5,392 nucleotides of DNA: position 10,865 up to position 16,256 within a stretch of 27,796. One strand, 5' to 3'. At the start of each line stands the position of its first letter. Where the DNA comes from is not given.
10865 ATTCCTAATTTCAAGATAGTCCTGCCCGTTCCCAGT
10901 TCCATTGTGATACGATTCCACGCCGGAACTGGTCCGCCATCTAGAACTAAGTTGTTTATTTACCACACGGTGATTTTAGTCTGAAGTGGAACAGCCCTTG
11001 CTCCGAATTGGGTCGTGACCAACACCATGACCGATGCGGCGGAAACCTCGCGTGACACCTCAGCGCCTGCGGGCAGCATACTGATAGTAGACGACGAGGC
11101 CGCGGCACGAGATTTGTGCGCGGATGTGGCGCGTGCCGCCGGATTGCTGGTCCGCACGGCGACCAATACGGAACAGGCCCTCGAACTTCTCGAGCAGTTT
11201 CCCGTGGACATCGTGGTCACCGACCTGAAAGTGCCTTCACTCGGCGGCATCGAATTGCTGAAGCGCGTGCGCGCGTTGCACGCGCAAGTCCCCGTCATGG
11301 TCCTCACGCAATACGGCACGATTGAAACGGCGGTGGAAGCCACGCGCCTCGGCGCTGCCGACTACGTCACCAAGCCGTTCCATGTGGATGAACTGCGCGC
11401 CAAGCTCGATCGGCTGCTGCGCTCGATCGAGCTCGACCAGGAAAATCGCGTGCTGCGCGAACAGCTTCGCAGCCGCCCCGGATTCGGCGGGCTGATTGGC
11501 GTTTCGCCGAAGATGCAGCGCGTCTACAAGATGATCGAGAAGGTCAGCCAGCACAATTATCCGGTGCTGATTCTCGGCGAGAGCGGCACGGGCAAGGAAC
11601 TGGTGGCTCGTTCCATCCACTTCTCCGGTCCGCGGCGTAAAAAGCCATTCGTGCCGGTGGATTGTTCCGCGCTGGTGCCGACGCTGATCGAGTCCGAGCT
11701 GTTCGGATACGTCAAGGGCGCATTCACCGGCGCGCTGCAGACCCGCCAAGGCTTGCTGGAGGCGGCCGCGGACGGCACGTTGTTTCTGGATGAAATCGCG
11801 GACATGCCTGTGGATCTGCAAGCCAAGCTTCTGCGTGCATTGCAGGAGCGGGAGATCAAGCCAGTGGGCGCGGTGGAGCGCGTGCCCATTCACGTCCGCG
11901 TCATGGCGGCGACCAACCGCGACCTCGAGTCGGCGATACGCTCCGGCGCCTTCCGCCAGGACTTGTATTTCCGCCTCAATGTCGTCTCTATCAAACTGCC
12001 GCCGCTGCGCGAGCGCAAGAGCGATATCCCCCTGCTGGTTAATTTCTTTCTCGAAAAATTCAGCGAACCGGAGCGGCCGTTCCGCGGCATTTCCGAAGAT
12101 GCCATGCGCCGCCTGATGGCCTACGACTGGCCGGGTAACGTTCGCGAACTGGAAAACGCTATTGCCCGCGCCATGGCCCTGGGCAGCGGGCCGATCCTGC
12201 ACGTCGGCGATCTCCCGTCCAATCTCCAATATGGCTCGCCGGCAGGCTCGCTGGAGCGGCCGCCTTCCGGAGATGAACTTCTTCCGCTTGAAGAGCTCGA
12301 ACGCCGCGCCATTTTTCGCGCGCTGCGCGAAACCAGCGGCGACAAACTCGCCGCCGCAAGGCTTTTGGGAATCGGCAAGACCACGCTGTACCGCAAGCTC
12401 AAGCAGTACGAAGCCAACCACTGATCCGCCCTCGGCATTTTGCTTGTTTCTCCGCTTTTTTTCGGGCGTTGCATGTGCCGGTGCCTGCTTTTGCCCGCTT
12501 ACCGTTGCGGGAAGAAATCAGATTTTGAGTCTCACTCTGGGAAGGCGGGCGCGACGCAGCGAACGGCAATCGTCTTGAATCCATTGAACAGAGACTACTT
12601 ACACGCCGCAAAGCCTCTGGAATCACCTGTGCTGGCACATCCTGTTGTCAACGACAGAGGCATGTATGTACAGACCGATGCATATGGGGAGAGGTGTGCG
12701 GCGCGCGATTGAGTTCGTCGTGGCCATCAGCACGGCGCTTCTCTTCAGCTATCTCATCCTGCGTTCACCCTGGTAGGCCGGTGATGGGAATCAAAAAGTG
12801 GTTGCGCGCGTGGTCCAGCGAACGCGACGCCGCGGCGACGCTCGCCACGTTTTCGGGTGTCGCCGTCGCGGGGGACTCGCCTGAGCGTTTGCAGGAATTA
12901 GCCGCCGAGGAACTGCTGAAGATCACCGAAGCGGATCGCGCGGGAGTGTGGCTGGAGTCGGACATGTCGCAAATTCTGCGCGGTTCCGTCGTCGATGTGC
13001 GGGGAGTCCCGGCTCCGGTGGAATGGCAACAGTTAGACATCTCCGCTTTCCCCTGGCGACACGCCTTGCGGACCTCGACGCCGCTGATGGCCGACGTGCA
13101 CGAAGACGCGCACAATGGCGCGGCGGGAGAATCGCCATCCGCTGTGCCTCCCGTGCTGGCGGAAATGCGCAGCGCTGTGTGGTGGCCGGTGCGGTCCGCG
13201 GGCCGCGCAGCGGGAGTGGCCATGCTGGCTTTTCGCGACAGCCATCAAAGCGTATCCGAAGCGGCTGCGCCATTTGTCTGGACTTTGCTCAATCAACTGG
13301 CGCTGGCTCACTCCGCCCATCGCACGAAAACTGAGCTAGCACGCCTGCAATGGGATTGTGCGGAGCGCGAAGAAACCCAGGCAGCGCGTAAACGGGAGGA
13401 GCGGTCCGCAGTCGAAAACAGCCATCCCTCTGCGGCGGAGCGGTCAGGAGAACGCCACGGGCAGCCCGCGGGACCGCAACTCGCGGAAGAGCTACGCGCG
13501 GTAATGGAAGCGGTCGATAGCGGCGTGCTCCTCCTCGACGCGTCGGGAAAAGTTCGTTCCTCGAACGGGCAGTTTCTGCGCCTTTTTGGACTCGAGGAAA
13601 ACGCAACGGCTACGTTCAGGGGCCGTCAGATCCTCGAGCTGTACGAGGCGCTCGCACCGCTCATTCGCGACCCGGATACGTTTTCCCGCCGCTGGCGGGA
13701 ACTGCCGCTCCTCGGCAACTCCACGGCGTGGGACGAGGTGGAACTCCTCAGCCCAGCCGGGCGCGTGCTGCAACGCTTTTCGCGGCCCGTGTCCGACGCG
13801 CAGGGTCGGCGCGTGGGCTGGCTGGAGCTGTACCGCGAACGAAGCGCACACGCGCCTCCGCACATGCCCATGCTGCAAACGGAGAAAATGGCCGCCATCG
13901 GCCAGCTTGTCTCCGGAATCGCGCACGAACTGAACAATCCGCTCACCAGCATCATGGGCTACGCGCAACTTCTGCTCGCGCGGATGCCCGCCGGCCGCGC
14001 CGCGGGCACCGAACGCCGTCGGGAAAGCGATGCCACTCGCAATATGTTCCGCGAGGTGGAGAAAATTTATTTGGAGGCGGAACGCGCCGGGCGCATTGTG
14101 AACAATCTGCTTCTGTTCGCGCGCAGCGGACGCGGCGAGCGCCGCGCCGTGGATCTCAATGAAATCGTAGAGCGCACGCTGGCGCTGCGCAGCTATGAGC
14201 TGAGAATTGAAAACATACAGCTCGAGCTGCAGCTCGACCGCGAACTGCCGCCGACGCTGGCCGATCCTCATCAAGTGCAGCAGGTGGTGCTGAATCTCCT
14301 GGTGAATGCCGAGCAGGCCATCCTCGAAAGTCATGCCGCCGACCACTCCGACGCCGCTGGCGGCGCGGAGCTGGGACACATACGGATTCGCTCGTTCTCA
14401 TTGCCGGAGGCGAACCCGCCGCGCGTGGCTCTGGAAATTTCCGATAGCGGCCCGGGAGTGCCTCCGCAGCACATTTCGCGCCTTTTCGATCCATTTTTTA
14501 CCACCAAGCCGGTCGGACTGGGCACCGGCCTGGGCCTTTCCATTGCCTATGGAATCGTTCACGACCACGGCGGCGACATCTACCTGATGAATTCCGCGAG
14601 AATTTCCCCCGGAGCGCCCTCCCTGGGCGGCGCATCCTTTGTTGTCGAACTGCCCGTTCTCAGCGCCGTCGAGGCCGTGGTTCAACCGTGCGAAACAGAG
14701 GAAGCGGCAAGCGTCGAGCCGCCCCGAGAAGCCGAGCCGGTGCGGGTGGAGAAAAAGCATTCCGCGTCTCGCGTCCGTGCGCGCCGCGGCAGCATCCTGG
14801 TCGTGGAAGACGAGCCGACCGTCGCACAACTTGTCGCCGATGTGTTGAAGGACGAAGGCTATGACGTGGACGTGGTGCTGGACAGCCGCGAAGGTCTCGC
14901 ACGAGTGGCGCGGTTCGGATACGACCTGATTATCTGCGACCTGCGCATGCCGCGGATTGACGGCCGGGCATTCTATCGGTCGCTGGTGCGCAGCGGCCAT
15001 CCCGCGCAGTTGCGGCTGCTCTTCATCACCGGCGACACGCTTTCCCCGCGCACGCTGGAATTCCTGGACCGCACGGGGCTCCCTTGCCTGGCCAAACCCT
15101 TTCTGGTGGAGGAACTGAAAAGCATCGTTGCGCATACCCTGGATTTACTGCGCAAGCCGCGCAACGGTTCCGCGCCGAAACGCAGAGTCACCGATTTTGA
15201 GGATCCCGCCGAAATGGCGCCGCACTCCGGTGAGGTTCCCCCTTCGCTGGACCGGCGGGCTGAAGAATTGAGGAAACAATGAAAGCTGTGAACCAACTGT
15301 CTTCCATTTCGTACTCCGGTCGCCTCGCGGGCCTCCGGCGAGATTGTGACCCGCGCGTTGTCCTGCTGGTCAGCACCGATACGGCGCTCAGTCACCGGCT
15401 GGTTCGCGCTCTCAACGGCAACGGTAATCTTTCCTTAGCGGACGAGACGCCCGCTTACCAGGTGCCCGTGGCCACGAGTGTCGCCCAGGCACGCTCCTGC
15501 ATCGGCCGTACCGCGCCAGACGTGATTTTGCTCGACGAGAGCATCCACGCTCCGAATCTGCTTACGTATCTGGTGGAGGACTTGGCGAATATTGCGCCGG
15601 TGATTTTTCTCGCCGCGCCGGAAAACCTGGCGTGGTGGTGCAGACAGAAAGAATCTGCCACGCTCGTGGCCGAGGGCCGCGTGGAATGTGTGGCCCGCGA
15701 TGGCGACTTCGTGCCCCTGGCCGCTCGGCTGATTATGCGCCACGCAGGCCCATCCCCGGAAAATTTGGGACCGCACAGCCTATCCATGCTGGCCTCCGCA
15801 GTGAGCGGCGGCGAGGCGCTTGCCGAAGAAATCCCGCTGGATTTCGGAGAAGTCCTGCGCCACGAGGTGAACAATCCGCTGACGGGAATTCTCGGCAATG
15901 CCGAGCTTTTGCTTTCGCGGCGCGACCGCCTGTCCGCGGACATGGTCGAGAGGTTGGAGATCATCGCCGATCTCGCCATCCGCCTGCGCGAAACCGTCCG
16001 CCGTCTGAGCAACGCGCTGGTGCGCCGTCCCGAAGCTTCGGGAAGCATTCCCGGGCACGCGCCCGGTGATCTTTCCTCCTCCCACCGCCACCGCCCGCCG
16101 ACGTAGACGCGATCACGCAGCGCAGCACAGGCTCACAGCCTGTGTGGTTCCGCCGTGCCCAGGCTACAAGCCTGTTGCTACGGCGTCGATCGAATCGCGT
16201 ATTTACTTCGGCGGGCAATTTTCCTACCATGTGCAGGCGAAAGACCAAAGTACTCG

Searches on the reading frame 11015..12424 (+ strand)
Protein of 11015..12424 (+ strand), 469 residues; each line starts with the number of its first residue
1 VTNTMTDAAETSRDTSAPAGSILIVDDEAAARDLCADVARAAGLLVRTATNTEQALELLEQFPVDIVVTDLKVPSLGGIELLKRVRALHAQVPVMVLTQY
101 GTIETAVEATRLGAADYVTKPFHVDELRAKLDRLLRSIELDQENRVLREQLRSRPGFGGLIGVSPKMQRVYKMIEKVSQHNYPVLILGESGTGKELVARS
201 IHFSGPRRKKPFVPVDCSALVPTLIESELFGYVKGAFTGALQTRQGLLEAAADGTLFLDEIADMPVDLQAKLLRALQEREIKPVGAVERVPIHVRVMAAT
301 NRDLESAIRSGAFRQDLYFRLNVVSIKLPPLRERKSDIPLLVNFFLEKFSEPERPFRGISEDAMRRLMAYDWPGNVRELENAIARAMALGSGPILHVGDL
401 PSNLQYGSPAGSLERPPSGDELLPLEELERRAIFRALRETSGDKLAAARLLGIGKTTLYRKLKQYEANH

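Call 37: search_protein_families(library=pfam, proteins=[window:11015-12424:+], max_evalue=0.0001)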
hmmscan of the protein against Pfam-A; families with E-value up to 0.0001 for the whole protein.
window:11015-12424:+ (469 aa): 7 families
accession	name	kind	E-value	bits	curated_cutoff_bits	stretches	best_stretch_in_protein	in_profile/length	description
PF00158.32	Sigma54_activat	-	1.2e-67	227.2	20.2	1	160-326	1-167/168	Sigma-54 interaction domain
PF00072.30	Response_reg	-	8.4e-28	97.2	30.2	1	22-131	1-110/111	Response regulator receiver domain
PF25601.1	AAA_lid_14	-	1.9e-25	88.9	27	1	332-410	1-80/87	AAA+ ATPase lid domain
PF14532.12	Sigma54_activ_2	-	4.1e-24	85.8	25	1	161-331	1-138/138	Sigma-54 interaction domain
PF02954.25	HTH_8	-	4.5e-12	45.9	22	1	425-465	2-42/42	Bacterial regulatory protein, Fis family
PF07728.20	AAA_5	-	1.4e-06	28.8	22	1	183-302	1-123/139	AAA domain (dynein-related subfamily)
PF00004.35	AAA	-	4.3e-05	24.4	21.2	0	184-320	1-130/131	ATPase family associated with various cellular activities (AAA)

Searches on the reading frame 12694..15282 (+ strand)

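Call 37: search_protein_families(library=pfam, proteins=[window:12694-15282:+], max_evalue=0.0001)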
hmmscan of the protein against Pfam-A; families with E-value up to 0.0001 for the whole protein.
window:12694-15282:+ (862 aa): 5 families
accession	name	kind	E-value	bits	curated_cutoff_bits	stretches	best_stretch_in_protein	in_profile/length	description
PF00072.30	Response_reg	-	3.8e-19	69.3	30.2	1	701-812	1-110/111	Response regulator receiver domain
PF02518.31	HATPase_c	-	1.7e-18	67.5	26.4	1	524-655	2-109/111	Histidine kinase-, DNA gyrase B-, and HSP90-like ATPase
PF00512.31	HisKA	-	2e-14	53.8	26.9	1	403-480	3-65/66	His Kinase A (phospho-acceptor) domain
PF08448.16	PAS_4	-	2e-06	28.4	23.1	1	272-384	2-106/110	PAS fold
PF13188.13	PAS_8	-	8.7e-06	25.9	21.8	1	266-330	2-60/65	PAS domain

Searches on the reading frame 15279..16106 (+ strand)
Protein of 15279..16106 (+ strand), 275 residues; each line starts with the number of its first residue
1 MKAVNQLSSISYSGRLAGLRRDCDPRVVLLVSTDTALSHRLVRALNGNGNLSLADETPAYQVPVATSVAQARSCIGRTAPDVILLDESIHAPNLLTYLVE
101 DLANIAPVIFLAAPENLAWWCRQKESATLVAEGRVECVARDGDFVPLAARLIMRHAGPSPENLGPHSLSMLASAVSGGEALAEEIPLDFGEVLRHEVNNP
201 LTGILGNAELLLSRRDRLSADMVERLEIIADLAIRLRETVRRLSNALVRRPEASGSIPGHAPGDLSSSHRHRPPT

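Call 37: search_protein_families(library=pfam, proteins=[window:15279-16106:+], max_evalue=0.0001)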
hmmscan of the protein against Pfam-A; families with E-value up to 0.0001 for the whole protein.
window:15279-16106:+ (275 aa): 1 family
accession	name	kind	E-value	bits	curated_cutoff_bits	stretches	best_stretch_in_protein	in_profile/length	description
PF00512.31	HisKA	-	6.4e-09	36.2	26.9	1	192-243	8-57/66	His Kinase A (phospho-acceptor) domain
